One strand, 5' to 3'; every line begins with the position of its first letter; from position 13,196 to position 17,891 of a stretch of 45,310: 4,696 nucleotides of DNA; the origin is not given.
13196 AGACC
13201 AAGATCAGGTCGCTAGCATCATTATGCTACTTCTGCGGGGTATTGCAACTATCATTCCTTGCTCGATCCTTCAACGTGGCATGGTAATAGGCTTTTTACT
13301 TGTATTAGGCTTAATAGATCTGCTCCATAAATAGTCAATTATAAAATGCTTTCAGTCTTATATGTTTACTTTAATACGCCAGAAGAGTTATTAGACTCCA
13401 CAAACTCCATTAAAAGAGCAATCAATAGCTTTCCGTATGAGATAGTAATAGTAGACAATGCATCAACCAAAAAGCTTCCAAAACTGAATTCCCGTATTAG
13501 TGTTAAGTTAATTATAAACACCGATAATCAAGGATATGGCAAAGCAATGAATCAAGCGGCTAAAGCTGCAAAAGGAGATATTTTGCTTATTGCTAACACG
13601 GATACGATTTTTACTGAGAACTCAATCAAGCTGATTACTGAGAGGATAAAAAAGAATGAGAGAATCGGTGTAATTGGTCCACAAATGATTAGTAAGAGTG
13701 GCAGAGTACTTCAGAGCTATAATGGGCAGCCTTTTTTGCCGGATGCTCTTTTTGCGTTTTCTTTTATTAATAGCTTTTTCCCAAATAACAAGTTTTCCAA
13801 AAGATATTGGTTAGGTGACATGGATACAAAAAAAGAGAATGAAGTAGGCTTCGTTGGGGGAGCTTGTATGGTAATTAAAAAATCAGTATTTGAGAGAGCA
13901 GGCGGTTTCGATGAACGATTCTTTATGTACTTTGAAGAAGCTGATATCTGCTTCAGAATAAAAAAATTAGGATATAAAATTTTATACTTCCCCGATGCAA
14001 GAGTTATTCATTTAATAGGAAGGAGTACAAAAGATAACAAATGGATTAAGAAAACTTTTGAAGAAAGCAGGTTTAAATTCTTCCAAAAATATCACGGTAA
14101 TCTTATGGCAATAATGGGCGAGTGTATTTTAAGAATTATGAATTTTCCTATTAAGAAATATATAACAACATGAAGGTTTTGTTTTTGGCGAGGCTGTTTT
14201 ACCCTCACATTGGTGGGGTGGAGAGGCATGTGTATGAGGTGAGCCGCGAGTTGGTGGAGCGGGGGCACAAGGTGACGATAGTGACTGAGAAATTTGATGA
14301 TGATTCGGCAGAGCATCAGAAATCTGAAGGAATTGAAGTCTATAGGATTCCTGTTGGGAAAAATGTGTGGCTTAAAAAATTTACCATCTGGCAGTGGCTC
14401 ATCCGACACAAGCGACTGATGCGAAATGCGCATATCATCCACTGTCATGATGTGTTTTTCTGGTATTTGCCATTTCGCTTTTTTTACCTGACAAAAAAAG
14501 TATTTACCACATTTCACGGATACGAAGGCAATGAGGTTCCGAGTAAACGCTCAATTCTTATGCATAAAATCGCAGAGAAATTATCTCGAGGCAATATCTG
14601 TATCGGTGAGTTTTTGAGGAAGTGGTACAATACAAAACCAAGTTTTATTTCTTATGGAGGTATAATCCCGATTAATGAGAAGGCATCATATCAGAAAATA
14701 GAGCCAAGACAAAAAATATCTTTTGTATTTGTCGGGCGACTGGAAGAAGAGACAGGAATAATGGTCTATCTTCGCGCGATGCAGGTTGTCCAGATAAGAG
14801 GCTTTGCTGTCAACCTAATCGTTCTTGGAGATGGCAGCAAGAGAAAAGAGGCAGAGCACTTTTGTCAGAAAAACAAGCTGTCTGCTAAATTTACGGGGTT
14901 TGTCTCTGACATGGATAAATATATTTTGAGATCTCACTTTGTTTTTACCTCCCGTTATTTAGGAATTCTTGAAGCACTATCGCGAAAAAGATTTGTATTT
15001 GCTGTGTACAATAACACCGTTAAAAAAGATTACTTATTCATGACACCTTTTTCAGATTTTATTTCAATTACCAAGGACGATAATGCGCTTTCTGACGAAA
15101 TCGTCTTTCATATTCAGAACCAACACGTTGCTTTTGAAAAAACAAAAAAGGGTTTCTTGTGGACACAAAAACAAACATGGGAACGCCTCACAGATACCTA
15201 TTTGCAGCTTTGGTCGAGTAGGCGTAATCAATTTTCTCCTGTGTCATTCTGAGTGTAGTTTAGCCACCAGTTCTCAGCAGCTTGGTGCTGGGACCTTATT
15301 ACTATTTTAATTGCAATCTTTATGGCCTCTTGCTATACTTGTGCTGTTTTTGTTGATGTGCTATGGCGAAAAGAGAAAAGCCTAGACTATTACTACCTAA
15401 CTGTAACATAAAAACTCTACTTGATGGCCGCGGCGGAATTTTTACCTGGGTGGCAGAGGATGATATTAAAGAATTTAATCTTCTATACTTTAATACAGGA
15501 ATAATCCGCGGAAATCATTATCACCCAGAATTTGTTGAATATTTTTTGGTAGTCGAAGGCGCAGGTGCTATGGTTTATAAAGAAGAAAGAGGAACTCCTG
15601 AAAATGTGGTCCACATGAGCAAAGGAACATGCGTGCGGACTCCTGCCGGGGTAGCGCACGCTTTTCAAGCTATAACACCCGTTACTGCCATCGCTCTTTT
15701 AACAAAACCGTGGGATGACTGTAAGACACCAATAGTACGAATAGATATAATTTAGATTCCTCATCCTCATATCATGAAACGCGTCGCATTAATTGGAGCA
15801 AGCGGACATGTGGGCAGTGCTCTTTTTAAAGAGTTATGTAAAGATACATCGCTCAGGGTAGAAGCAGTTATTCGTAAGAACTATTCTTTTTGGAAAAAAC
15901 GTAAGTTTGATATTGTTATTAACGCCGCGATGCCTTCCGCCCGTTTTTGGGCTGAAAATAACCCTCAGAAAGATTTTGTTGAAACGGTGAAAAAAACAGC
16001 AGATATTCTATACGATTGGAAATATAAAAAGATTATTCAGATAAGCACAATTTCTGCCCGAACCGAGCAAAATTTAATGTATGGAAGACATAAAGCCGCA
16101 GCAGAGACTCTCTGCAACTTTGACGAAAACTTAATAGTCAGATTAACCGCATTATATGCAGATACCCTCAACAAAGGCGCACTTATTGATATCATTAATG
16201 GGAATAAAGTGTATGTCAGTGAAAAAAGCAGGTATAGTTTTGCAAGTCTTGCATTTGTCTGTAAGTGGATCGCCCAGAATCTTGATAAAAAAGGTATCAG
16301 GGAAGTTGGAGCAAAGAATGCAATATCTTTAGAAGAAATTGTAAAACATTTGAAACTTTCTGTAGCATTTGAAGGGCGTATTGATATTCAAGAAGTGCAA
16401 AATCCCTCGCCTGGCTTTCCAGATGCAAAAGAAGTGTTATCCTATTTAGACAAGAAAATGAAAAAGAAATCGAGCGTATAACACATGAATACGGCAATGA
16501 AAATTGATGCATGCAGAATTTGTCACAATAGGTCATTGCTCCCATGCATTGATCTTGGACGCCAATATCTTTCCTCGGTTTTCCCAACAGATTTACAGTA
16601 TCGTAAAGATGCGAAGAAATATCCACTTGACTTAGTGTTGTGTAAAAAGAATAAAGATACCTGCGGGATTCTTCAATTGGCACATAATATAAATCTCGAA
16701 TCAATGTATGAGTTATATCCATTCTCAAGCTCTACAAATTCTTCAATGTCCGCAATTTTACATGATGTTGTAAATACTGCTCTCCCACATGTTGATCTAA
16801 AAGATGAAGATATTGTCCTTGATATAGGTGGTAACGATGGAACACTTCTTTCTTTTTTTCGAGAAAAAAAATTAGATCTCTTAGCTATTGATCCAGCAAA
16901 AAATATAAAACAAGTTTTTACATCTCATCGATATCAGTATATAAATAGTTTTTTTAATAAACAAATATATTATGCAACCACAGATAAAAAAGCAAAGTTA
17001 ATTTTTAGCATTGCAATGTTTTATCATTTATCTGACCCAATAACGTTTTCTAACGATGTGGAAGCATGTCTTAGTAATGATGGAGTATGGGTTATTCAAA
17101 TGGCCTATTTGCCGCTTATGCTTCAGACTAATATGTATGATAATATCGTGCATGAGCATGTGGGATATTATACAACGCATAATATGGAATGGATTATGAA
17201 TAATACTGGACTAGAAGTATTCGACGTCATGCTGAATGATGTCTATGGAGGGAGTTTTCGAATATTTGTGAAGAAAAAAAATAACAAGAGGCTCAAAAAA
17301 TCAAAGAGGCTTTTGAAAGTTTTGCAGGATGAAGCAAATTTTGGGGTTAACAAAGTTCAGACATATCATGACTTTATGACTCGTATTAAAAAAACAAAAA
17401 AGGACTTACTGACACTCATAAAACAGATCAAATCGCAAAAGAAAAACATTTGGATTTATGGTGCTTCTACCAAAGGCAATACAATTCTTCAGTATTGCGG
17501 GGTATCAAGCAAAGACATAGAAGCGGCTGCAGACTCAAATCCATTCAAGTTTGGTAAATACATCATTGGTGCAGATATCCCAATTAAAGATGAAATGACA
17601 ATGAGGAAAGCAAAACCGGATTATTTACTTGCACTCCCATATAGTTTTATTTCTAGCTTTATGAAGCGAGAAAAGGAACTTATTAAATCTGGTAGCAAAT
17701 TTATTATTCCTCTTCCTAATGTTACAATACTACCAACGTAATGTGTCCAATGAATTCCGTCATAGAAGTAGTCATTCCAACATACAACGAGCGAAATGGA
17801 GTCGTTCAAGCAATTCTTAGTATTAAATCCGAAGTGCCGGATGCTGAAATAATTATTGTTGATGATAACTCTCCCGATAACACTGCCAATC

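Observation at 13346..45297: Supercluster of about 16 glycosyltransferase-like genes with seven polytopic GT-C/YfhO/DUF2723-type proteins: a multi-branch polyprenyl-phosphate-sugar surface glycosylation system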

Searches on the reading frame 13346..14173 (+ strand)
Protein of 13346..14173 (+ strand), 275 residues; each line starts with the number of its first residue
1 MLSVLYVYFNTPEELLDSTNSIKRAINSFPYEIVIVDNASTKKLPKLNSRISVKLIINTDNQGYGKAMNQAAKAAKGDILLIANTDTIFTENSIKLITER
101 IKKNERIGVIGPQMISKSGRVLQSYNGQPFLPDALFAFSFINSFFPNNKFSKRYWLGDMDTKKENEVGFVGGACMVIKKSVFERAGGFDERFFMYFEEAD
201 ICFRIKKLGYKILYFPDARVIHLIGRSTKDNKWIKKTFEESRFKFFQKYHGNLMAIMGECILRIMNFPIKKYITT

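Call 5: search_protein_families(library=pfam, proteins=[window:13346-14173:+], max_evalue=0.01)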
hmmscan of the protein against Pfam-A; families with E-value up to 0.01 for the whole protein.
window:13346-14173:+ (275 aa): 7 families
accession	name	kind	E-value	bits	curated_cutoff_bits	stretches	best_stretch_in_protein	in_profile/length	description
PF00535.33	Glycos_transf_2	-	3.2e-21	76.4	23.3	1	3-183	1-165/168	Glycosyl transferase family 2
PF13641.12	Glyco_tranf_2_3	-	1.1e-12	49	27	1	49-227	56-216/230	Glycosyltransferase like family 2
PF13712.12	Glyco_tranf_2_5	-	3.5e-08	33.9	27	1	52-231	29-200/210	Glycosyltransferase like family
PF13632.12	Glyco_trans_2_3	-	4.4e-06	27.1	27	1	166-228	68-128/198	Glycosyl transferase family group 2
PF10111.15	Glyco_tranf_2_2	-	7.9e-06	26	27.3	1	30-208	29-202/276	Glycosyltransferase like family 2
PF13506.12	Glyco_transf_21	-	0.00015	21.7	21.7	1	67-189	21-121/174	Glycosyl transferase family 21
PF02709.20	Glyco_transf_7C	-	0.0041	17.2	23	1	168-217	18-67/78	N-terminal domain of galactosyltransferase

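Call 15: search_protein_families(library=ncbifam, proteins=[window:13346-14173:+], max_evalue=0.0001)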
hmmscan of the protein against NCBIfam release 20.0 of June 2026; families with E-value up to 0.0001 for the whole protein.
window:13346-14173:+ (275 aa): 9 families
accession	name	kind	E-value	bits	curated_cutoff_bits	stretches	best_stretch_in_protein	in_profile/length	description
TIGR03965.1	mycofact_glyco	equivalog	3.3e-16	59.2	280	1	165-222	224-280/467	mycofactocin biosynthesis glycosyltransferase MftF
TIGR01556.1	rhamnosyltran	subfamily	1e-15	57.7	200.55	2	166-228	144-206/281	rhamnosyltransferase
TIGR04283.1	glyco_like_mftF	equivalog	4.4e-14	52.6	182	1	9-108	8-105/221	TIGR04283 family arsenosugar biosynthesis glycosyltransferase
NF038299.1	EPS_HpsN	equivalog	2.9e-13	49.5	425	1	4-232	5-229/317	hormogonium polysaccharide biosynthesis glycosyltransferase HpsN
TIGR03937.1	PgaC_IcaA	equivalog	1.1e-12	47.6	422.3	1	2-110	47-159/407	poly-beta-1,6-N-acetyl-D-glucosamine synthase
NF041875.1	EPS_EpsD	equivalog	2.4e-12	46.9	370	2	29-113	29-116/325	exopolysaccharide biosynthesis glycosyltransferase EpsD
NF041394.1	GtaseAglG_Halo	equivalog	4.8e-09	35.9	440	0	163-238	149-232/304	glucosyl-dolichyl phosphate glucuronosyltransferase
NF038302.1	EPS_HpsE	equivalog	3.4e-06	26.3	300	1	15-236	19-236/307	hormogonium polysaccharide biosynthesis glycosyltransferase HpsE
TIGR04009.1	wcaE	equivalog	1.2e-05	24.7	369.2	1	1-116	2-122/248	colanic acid biosynthesis glycosyltransferase WcaE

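Call 48: search_solved_structures(query=window:13346-14173:+, max_evalue=0.01)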
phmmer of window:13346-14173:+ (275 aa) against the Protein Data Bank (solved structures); distinct sequences matched with E-value up to 0.01: 7.
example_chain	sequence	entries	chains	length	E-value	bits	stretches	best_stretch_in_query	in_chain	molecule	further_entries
5mlz_A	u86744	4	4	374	7.4e-07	31.9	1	3-120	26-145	Dolichol monophosphate mannose synthase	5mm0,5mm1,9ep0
5tze_C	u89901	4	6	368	0.00037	23.1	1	3-102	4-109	Glycosyl transferase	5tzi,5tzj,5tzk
5tz8_A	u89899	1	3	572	0.0012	21.4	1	3-101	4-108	Glycosyl transferase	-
6yv7_B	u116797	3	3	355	0.0024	20.4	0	30-90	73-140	Glycosyl transferase, family 2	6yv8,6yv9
6yv7_A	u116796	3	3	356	0.0024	20.4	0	30-90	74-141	Glycosyl transferase, family 2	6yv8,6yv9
2z87_A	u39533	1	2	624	0.0091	18.5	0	27-208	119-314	Chondroitin synthase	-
2z86_A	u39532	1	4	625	0.0091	18.5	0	27-208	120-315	Chondroitin synthase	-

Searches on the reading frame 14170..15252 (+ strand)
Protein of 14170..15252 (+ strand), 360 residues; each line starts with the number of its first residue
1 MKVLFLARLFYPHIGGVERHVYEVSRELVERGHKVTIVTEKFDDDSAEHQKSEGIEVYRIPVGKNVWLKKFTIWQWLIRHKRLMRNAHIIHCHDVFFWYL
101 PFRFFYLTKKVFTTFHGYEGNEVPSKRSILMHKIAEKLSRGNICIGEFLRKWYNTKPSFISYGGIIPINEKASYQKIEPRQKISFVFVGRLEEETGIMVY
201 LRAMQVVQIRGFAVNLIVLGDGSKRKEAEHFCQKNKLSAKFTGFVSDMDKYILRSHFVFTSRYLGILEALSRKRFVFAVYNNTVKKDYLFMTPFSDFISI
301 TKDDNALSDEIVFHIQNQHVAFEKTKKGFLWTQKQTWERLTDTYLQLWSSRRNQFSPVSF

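Call 5: search_protein_families(library=pfam, proteins=[window:14170-15252:+], max_evalue=0.01)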
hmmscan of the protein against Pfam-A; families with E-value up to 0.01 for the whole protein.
window:14170-15252:+ (360 aa): 6 families
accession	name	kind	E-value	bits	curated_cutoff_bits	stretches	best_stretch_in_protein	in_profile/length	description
PF13439.12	Glyco_transf_4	-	1.8e-18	67.6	28.5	1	14-153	1-148/170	Glycosyltransferase Family 4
PF13692.12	Glyco_trans_1_4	-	4.9e-10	40.3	27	1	184-276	3-103/142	Glycosyl transferases group 1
PF13579.12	Glyco_trans_4_4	-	8e-10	39.7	29.7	1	15-96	1-80/158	Glycosyl transferase 4-like domain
PF00534.26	Glycos_transf_1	-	5.1e-09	36.3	26.4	1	178-268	11-103/172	Glycosyl transferases group 1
PF08323.17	Glyco_transf_5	-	9.1e-05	22.7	22.7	1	2-112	1-119/239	Starch synthase catalytic domain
PF13477.12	Glyco_trans_4_2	-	0.00022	21.9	23.4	1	3-96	2-84/139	Glycosyl transferase 4-like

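Call 15: search_protein_families(library=ncbifam, proteins=[window:14170-15252:+], max_evalue=0.0001)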
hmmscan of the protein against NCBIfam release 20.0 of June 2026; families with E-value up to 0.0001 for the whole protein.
window:14170-15252:+ (360 aa): 3 families
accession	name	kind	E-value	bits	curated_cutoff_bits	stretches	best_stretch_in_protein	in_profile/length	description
NF041010.1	glycosy_Agl16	equivalog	3.2e-08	32.8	575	1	1-253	1-250/352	glycosylation protein Agl16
NF050056.1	ProtGlycPglH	equivalog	1.7e-07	30.7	600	1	176-316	173-318/354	GalNAc-alpha-(1->4)-GalNAc-alpha-(1->3)-diNAcBac-PP-undecaprenol alpha-1,4-N-acetyl-D-galactosaminyltransferase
NF050063.1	ProtGlycPglJ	equivalog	9e-05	21.8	500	0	173-327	186-342/363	N-acetylgalactosamine-N,N'-diacetylbacillosaminyl-diphospho-undecaprenol 4-alpha-N-acetylgalactosaminyltransferase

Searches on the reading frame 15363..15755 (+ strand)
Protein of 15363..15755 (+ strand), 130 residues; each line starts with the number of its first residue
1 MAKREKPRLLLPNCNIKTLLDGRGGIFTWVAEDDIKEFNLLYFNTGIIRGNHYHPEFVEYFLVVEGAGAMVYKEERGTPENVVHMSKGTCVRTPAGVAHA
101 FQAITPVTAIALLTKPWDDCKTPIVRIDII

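Call 5: search_protein_families(library=pfam, proteins=[window:15363-15755:+], max_evalue=0.01)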
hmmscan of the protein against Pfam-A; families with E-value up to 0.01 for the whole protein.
window:15363-15755:+ (130 aa): 3 families
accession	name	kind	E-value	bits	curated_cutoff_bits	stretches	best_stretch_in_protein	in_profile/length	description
PF14667.12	Polysacc_synt_C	-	1.1e-09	38.8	28.7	1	21-109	3-93/111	Polysaccharide biosynthesis C-terminal domain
PF07883.17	Cupin_2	-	1.9e-08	34.4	27.2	1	49-109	11-64/70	Cupin domain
PF00190.28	Cupin_1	-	1.1e-05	25.4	22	1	44-113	41-113/151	Cupin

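Call 15: search_protein_families(library=ncbifam, proteins=[window:15363-15755:+], max_evalue=0.0001)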
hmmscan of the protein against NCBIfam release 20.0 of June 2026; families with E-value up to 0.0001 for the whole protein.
window:15363-15755:+ (130 aa): 0 families

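Call 39: search_protein_families(library=ncbifam, proteins=[window:15363-15755:+], max_evalue=0.00001)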
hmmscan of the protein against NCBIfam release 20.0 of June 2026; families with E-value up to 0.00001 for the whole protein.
window:15363-15755:+ (130 aa): 0 families

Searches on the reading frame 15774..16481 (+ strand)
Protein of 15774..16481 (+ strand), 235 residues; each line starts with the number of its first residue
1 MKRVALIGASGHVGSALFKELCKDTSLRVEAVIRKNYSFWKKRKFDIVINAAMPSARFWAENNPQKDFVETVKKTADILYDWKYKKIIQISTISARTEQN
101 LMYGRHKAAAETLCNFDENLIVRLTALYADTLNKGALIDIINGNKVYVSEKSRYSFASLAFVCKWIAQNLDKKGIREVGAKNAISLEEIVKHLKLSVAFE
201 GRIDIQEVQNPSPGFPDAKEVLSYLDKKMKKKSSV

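Call 5: search_protein_families(library=pfam, proteins=[window:15774-16481:+], max_evalue=0.01)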
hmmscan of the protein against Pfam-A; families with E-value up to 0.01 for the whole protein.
window:15774-16481:+ (235 aa): 4 families
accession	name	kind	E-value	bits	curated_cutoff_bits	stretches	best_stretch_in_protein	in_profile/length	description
PF13460.12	NAD_binding_10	-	0.00071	19.9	27.2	0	8-36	1-29/184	NAD(P)H-binding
PF04321.23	RmlD_sub_bind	-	0.0014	18.2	27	0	3-69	2-76/287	RmlD substrate binding domain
PF01370.27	Epimerase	-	0.0026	17.7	20.9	0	6-92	3-115/240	NAD dependent epimerase/dehydratase family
PF01113.26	DapB_N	-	0.0073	16.8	25.6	0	3-48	2-47/124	Dihydrodipicolinate reductase, N-terminus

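Call 39: search_protein_families(library=ncbifam, proteins=[window:15774-16481:+], max_evalue=0.00001)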
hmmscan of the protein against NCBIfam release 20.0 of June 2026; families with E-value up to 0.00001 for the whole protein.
window:15774-16481:+ (235 aa): 0 families

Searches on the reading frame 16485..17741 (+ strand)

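Call 5: search_protein_families(library=pfam, proteins=[window:16485-17741:+], max_evalue=0.01)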
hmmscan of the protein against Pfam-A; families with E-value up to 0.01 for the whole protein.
window:16485-17741:+ (418 aa): 4 families
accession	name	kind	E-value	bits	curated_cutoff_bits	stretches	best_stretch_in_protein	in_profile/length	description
PF08484.17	Methyltransf_14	-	9.6e-48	162.4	23.5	1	253-411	2-160/160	C-methyltransferase C-terminal domain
PF13489.12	Methyltransf_23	-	3e-15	56.8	27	1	92-245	9-161/164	Methyltransferase domain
PF08421.16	Methyltransf_13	-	1.5e-13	51.1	31.3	1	10-75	1-62/62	Putative zinc binding domain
PF08242.18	Methyltransf_12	-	0.0017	19.5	30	1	112-201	1-97/98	Methyltransferase domain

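Call 39: search_protein_families(library=ncbifam, proteins=[window:16485-17741:+], max_evalue=0.00001)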
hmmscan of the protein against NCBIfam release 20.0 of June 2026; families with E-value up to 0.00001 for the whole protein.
window:16485-17741:+ (418 aa): 1 family
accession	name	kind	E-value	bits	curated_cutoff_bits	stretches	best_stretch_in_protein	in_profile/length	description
NF011650.0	PRK15068.1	equivalog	9.5e-06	24.7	209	0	100-206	115-227/324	tRNA 5-methoxyuridine(34)/uridine 5-oxyacetic acid(34) synthase CmoB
